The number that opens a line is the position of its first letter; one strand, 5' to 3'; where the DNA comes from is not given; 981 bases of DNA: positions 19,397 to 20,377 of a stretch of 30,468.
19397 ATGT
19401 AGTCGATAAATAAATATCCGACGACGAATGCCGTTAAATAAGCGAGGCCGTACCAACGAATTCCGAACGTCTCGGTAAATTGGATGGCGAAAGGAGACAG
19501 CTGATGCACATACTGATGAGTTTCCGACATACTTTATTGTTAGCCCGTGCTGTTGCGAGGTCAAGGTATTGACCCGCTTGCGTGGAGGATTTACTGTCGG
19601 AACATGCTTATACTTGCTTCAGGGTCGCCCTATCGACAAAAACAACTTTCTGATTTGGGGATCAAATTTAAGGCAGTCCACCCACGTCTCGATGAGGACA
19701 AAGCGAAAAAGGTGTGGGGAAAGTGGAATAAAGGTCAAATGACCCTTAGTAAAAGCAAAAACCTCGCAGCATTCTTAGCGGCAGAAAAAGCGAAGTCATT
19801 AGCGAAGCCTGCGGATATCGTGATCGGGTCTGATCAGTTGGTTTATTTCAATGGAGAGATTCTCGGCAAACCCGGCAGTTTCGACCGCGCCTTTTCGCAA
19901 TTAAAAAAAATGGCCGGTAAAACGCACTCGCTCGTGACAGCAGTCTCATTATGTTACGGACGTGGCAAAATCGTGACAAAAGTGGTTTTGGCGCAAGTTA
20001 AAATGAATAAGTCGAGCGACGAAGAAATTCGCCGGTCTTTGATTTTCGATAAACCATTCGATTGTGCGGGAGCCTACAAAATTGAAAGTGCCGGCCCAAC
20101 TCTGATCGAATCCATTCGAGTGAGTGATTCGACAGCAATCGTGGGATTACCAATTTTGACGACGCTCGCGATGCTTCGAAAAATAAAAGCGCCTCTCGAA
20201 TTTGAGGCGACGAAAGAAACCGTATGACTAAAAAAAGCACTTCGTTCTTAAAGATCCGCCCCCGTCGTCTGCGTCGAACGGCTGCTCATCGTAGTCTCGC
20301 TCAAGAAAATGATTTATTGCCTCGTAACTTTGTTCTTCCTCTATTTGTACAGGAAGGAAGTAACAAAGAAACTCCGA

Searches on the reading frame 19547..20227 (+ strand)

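Call 8: search_protein_families(library=pfam, proteins=[window:19547-20227:+], max_evalue=0.001)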
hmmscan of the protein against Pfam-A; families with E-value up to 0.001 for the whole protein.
window:19547-20227:+ (226 aa): 1 family
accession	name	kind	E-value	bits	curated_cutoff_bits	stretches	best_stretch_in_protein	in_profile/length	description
PF02545.19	Maf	-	5.6e-43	147.2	27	1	21-212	2-186/187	Maf-like protein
